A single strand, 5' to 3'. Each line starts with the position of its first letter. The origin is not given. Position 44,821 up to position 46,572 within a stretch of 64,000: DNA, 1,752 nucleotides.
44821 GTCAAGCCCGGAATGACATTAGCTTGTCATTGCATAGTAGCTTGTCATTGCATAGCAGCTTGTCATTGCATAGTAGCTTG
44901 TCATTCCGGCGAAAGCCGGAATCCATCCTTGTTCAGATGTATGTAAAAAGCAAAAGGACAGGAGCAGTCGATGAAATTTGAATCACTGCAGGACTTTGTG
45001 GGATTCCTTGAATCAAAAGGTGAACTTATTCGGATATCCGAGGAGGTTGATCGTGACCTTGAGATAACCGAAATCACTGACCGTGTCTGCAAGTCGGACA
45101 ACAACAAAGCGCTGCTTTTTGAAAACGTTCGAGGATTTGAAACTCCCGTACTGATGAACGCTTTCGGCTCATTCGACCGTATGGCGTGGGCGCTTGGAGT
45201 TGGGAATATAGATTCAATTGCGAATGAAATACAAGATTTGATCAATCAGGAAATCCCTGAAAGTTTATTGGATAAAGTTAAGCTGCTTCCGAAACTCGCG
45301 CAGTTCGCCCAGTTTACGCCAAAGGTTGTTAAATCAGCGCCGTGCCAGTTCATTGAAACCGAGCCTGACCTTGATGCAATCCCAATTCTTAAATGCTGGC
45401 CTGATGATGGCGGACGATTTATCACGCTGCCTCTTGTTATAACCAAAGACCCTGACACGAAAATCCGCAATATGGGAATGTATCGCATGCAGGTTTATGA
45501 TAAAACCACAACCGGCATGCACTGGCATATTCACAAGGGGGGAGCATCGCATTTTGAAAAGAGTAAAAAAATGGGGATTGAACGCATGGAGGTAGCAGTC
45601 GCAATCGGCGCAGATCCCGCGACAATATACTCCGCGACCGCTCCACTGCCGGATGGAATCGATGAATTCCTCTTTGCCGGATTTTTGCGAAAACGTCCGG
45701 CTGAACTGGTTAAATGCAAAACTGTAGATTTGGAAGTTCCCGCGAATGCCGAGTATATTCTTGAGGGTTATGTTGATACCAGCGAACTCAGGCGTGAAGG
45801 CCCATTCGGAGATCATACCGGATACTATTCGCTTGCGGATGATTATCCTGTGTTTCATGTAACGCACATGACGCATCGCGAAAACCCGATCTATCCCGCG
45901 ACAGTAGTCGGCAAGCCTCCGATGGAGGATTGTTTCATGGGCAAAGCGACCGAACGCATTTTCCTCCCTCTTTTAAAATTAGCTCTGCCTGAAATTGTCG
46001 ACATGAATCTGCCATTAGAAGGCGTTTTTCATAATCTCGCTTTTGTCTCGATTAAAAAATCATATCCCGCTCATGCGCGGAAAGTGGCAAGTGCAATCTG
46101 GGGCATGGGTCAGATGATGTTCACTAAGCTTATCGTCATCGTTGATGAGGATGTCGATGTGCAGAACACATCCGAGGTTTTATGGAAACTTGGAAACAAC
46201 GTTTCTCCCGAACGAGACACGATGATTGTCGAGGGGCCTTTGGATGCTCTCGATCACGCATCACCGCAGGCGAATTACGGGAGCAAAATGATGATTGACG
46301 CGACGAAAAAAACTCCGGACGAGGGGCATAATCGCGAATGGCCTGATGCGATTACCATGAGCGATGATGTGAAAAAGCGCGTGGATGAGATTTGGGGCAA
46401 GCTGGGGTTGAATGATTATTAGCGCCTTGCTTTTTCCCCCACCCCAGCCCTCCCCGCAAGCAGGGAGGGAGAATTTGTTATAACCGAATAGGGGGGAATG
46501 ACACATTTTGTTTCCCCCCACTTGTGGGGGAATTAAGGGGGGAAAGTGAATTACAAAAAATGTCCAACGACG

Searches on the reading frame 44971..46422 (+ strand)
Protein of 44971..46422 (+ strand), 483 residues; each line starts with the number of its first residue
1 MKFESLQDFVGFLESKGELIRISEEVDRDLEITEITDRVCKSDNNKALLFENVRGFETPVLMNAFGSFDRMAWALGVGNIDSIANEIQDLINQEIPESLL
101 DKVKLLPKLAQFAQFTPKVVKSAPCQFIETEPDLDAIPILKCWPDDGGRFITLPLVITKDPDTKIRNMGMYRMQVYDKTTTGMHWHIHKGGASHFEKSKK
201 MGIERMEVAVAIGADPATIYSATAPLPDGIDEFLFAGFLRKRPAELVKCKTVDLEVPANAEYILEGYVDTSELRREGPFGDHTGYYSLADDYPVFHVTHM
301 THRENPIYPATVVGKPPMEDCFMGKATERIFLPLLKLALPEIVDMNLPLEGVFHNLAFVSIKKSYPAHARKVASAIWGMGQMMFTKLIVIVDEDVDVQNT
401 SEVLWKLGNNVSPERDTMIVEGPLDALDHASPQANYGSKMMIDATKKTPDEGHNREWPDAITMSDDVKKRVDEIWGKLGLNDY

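Call 66: search_protein_families(library=pfam, proteins=[window:44971-46422:+], max_evalue=0.00001)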
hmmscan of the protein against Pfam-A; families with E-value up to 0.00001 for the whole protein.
window:44971-46422:+ (483 aa): 3 families
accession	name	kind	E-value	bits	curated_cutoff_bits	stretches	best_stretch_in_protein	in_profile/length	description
PF01977.22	UbiD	-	5.1e-91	303.9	23.3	1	120-316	3-206/206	3-octaprenyl-4-hydroxybenzoate carboxy-lyase Rift-related domain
PF20696.2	UbiD_C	-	2.5e-48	163.7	24.2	1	321-444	1-127/127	3-octaprenyl-4-hydroxybenzoate carboxy-lyase C-terminal domain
PF20695.2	UbiD_N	-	1e-26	93.2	24.3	1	12-82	3-70/78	3-octaprenyl-4-hydroxybenzoate carboxy-lyase N-terminal domain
